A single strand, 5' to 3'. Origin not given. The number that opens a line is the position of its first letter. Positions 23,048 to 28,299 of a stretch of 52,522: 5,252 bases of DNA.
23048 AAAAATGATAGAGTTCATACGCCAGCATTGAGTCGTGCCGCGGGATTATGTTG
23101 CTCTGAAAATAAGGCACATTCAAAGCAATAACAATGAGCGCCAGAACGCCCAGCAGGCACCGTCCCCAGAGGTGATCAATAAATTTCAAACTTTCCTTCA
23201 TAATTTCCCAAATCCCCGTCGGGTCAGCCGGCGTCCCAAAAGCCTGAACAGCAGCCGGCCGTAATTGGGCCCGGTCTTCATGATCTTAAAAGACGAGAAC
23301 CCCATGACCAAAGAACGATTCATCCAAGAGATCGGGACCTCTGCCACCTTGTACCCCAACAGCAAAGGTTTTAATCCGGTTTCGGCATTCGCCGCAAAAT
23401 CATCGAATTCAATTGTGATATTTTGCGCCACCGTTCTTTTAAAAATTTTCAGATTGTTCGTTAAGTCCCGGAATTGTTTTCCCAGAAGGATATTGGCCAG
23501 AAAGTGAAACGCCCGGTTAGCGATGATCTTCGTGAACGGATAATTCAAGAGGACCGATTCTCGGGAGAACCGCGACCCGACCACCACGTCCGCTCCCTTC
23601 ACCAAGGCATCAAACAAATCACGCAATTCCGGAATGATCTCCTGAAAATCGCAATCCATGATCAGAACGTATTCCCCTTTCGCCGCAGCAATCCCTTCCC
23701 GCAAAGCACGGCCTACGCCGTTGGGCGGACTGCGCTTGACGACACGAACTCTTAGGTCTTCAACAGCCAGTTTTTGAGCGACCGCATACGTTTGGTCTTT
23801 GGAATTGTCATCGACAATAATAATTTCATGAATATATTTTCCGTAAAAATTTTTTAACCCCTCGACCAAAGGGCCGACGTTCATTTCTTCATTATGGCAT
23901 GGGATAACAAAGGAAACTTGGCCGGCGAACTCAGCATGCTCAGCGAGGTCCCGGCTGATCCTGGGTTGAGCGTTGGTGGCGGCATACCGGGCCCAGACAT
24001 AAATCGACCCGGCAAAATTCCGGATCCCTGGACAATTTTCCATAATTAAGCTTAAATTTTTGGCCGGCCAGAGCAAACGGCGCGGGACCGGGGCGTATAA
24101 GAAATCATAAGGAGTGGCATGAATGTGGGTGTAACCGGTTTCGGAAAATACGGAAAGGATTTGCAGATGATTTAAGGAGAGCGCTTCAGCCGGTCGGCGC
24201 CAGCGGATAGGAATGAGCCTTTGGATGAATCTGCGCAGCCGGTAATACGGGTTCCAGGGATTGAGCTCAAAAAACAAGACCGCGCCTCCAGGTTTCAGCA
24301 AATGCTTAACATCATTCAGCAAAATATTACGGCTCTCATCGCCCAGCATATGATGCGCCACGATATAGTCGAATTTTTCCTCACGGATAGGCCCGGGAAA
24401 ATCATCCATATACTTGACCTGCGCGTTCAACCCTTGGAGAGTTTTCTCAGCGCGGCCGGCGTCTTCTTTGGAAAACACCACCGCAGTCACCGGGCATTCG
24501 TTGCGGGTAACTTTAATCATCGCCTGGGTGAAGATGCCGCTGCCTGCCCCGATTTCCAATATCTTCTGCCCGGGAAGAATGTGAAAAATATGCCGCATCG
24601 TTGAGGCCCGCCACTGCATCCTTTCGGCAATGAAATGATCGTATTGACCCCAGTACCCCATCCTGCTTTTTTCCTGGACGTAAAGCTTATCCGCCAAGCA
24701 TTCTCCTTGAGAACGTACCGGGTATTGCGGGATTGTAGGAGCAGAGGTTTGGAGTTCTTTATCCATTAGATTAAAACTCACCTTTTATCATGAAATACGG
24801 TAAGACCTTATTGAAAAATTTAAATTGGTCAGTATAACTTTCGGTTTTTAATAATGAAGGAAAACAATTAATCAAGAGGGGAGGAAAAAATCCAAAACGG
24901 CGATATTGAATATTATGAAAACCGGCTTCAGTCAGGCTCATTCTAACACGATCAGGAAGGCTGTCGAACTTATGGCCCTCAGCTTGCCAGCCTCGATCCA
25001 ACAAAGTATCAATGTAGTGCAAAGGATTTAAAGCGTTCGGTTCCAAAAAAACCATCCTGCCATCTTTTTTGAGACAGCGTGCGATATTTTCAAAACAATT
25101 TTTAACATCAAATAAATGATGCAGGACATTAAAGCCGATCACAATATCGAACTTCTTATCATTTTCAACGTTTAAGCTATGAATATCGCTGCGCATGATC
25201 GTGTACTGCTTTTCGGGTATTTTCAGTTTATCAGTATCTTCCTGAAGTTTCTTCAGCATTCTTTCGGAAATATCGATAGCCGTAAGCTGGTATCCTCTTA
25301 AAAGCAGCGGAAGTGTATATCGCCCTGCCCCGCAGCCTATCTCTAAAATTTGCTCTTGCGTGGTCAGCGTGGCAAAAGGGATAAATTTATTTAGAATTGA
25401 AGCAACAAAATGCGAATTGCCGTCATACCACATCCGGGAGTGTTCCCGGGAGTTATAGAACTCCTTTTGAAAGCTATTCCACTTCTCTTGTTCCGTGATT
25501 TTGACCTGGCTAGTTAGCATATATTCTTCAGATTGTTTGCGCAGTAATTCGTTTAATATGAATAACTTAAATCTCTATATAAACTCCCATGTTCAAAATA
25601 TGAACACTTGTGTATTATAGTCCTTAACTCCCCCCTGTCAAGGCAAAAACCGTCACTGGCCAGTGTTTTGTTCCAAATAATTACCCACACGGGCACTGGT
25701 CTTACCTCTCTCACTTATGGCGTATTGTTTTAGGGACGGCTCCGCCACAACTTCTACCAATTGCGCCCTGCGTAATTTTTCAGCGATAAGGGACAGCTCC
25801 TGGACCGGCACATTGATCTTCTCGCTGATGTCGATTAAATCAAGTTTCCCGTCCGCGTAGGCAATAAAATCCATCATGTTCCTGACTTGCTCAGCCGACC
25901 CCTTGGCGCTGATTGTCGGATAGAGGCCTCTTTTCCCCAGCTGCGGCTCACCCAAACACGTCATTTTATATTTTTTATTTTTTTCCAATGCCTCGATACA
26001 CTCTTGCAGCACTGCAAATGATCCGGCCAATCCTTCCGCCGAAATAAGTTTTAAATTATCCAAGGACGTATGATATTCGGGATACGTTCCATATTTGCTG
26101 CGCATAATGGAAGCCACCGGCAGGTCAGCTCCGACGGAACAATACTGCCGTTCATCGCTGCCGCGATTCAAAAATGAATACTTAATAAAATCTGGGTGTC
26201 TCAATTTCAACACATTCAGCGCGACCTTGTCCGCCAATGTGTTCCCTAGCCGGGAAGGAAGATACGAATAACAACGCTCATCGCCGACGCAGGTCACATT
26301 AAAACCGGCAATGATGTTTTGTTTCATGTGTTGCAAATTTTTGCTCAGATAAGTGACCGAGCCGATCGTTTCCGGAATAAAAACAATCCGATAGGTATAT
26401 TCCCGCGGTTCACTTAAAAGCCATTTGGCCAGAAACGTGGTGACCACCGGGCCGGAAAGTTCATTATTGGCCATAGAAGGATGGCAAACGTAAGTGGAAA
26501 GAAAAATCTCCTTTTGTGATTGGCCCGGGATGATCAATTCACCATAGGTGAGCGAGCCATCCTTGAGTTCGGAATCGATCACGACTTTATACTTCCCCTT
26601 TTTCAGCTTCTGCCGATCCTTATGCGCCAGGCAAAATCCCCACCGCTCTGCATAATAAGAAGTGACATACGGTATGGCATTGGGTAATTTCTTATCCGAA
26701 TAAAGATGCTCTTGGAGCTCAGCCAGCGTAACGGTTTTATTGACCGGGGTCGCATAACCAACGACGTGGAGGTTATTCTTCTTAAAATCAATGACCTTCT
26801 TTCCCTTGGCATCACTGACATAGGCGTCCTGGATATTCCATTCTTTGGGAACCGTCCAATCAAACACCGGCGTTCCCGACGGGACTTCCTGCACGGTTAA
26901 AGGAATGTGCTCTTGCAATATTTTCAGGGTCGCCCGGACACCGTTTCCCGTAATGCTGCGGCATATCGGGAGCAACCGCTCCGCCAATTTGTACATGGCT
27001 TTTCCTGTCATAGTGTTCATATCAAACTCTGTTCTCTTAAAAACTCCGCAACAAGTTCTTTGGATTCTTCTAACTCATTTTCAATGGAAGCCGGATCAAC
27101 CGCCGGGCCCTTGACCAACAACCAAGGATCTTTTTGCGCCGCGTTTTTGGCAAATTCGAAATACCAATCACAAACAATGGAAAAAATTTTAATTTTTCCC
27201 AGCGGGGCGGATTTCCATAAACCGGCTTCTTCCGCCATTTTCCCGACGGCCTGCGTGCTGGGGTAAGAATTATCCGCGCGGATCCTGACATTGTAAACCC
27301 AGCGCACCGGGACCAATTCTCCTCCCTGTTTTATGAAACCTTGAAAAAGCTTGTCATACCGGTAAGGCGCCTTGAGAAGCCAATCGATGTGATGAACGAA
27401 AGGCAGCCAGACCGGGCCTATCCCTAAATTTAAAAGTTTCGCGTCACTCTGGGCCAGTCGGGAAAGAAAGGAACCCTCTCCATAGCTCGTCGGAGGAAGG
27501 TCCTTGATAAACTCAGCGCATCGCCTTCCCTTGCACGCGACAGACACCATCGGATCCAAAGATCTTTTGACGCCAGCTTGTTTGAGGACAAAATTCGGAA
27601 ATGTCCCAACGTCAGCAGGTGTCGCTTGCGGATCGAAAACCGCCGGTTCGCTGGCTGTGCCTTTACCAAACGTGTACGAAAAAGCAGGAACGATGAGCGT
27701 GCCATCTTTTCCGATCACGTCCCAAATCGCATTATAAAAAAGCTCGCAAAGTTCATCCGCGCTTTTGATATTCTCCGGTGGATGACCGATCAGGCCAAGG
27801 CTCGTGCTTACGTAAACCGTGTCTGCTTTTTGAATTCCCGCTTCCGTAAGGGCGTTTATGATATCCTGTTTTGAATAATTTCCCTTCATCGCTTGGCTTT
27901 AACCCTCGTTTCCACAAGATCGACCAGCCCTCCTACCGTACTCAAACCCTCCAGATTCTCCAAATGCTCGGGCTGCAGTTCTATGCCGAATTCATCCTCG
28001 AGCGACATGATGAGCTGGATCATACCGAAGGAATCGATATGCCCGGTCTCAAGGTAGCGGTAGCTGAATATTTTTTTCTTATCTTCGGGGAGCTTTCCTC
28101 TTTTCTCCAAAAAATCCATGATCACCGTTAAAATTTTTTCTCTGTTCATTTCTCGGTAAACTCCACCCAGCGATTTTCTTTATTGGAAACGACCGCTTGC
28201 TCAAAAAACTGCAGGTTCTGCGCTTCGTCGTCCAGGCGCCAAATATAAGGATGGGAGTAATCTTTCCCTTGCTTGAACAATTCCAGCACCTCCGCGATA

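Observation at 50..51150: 51-kb regulator-headed, single-strand glycan locus with four sugar-nucleotide pathways but no export or polymerisation genes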

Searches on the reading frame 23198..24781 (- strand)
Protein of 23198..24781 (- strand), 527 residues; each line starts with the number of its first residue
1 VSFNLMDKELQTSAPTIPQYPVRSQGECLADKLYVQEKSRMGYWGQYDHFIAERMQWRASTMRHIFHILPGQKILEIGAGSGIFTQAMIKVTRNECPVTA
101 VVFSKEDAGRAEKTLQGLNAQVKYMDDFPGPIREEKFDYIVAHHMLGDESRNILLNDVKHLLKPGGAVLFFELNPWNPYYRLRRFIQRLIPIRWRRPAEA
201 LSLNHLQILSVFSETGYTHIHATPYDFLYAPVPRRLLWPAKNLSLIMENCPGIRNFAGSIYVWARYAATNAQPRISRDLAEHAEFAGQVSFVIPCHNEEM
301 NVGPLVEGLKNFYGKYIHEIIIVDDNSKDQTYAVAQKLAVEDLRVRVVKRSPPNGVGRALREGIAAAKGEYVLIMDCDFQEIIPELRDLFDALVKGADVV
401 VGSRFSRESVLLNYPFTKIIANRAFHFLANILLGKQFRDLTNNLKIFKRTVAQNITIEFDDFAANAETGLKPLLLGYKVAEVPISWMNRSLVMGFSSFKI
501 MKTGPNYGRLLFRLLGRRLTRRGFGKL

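Call 6: search_protein_families(library=pfam, proteins=[window:23198-24781:-], max_evalue=0.001)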
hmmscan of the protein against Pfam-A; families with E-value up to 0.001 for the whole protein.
window:23198-24781:- (527 aa): 10 families
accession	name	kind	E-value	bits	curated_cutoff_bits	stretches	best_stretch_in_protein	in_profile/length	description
PF00535.33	Glycos_transf_2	-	3.7e-30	105.5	23.3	1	290-454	1-166/168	Glycosyl transferase family 2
PF13649.12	Methyltransf_25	-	1.5e-09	38.9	27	1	74-166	1-97/97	Methyltransferase domain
PF13489.12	Methyltransf_23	-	2.9e-08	34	27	1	59-214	11-147/164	Methyltransferase domain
PF08241.18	Methyltransf_11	-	2.2e-07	31.8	21.2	1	75-170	1-95/95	Methyltransferase domain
PF08242.18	Methyltransf_12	-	4.4e-07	31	30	1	75-167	1-97/98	Methyltransferase domain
PF13641.12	Glyco_tranf_2_3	-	4.5e-06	27.3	27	1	289-378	3-96/230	Glycosyltransferase like family 2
PF13847.12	Methyltransf_31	-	8.3e-06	26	27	1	70-170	3-109/145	Methyltransferase domain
PF01135.25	PCMT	-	8.7e-05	22.8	20.3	1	59-120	63-123/210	Protein-L-isoaspartate(D-aspartate) O-methyltransferase (PCMT)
PF02353.26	CMAS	-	0.00013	21.8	27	1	56-170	48-164/273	Mycolic acid cyclopropane synthetase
PF01209.24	Ubie_methyltran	-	0.00041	20.2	20.1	1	56-173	34-154/233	ubiE/COQ5 methyltransferase family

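Call 86: search_protein_families(library=ncbifam, proteins=[window:23198-24781:-], max_evalue=0.000001)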
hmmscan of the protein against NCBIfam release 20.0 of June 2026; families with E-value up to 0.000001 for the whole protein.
window:23198-24781:- (527 aa): 16 families
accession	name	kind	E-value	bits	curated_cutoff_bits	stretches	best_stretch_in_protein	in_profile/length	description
NF041391.1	DPhHxTase_Halo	equivalog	4.1e-22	78.2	375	1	296-490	4-187/213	dolichyl-phosphate hexose transferase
TIGR04182.1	glyco_TIGR04182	equivalog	7.6e-20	71.5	325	1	288-490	1-194/293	S-layer glycoprotein N-glycosyltransferase AglJ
NF047588.1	GlcsyltransPgfSStrep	equivalog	1.1e-16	60.9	500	1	289-463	3-174/308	glycosyltransferase PgfS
TIGR03937.1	PgaC_IcaA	equivalog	1.5e-15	57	422.3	1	275-378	33-135/407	poly-beta-1,6-N-acetyl-D-glucosamine synthase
NF058614.1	PPMAGASynPpgS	equivalog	1.2e-13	51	370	1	290-485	3-195/226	polyprenyl-phospho-N-acetylgalactosaminyl synthase PpgS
NF010496.0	PRK13915.1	equivalog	1.3e-13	50.7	262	1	277-398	22-147/307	glucosyl-3-phosphoglycerate synthase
NF045692.1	OglycostaseCruG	equivalog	2.5e-12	46.4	600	1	280-380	34-139/386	2'-O-glycosyltransferase CruG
TIGR04283.1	glyco_like_mftF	equivalog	5.9e-12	45.6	182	1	289-411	1-117/221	TIGR04283 family arsenosugar biosynthesis glycosyltransferase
TIGR03965.1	mycofact_glyco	equivalog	8.3e-11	41.4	280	1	286-404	73-190/467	mycofactocin biosynthesis glycosyltransferase MftF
NF007482.0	PRK10073.1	equivalog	1.8e-10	40.3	423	1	287-386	6-102/334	glycosyltransferase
NF041875.1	EPS_EpsD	equivalog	3.2e-09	36.6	370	1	289-409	1-120/325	exopolysaccharide biosynthesis glycosyltransferase EpsD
NF053846.1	glyco_with_XrtP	equivalog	1.2e-08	34.1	520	1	288-360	42-115/440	XrtP-associated glycosyltransferase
NF007986.1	PRK10714.1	equivalog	1.9e-08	33.7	529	1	288-453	7-170/316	undecaprenyl-phosphate 4-deoxy-4-formamido-L-arabinose transferase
TIGR03469.1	HpnB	hypoth_equivalog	3.6e-08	32.8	379.25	1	283-391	40-158/386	hopene-associated glycosyltransferase HpnB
NF047683.1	TeichurnBiosyTuaG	equivalog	4.2e-08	33.1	400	1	288-378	7-96/252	teichuronic acid biosynthesis protein TuaG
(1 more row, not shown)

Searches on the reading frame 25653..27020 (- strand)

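Call 6: search_protein_families(library=pfam, proteins=[window:25653-27020:-], max_evalue=0.001)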
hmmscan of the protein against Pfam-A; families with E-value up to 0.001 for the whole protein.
window:25653-27020:- (455 aa): 3 families
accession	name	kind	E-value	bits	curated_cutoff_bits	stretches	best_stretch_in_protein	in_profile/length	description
PF16254.10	DUF4910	-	6.1e-108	359.8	26.6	1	10-348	1-247/247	Domain of unknown function (DUF4910)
PF09940.16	DUF2172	-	9.9e-39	132.1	27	1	60-151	1-92/92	Domain of unknown function (DUF2172)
PF16221.11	HTH_47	-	2.5e-25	88.2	27.1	1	351-423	3-77/78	winged helix-turn-helix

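Call 17: search_protein_families(library=ncbifam, proteins=[window:25653-27020:-], max_evalue=0.01)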
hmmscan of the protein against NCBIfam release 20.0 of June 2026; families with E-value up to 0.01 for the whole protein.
window:25653-27020:- (455 aa): 2 families
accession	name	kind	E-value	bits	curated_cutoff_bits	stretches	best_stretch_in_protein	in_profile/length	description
NF049939.1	HyAminethphonNHLyPbfA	equivalog_domain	8.3e-05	21.2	525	1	63-110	50-97/442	(R)-1-hydroxy-2-aminoethylphosphonate ammonia-lyase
NF004755.0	PRK06082.1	equivalog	0.00072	18.1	467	1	63-93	61-91/459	aspartate aminotransferase family protein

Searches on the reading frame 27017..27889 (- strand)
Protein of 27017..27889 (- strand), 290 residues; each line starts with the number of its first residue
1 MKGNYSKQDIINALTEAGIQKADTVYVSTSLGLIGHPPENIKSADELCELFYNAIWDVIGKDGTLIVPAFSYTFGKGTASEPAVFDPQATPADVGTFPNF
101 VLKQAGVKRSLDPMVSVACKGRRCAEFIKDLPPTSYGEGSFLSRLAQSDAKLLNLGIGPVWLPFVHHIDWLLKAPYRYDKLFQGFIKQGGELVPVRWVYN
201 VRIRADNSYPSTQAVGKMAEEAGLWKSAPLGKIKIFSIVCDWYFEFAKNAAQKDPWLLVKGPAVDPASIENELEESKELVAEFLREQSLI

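Call 6: search_protein_families(library=pfam, proteins=[window:27017-27889:-], max_evalue=0.001)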
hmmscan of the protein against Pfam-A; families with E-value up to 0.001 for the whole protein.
window:27017-27889:- (290 aa): 1 family
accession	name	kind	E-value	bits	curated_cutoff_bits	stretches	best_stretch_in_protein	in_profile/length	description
PF02522.19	Antibiotic_NAT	-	1.8e-28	100.1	25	1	51-249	19-229/232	Aminoglycoside 3-N-acetyltransferase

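Call 17: search_protein_families(library=ncbifam, proteins=[window:27017-27889:-], max_evalue=0.01)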
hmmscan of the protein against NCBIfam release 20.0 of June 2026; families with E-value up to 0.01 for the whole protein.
window:27017-27889:- (290 aa): 5 families
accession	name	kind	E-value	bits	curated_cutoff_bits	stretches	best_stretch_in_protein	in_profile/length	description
NF033082.0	AAC_3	equivalog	5.2e-16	58.8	270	1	6-176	2-179/262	aminoglycoside 3-N-acetyltransferase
NF033081.0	AAC_3_IV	equivalog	5.2e-10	39.1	420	1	9-200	3-180/252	AAC(3)-IV family aminoglycoside N-acetyltransferase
NF033180.1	AAC_3_VIII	exception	1.3e-08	34.4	560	1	3-183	12-201/286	aminoglycoside N-acetyltransferase AAC(3)-VIII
NF033080.0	AAC_3_II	subfamily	4.8e-05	23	480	1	6-158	3-162/268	AAC(3)-II family aminoglycoside N-acetyltransferase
NF033612.0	AAC_3_VIa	exception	0.00064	19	675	1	80-167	99-189/298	aminoglycoside N-acetyltransferase AAC(3)-VIa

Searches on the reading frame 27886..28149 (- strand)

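Call 6: search_protein_families(library=pfam, proteins=[window:27886-28149:-], max_evalue=0.001)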
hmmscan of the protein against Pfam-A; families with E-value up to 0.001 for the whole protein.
window:27886-28149:- (87 aa): 1 family
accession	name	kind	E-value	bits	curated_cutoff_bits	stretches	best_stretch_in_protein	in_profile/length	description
PF00550.31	PP-binding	-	7.5e-06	26.6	20.8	1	38-79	29-67/67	Phosphopantetheine attachment site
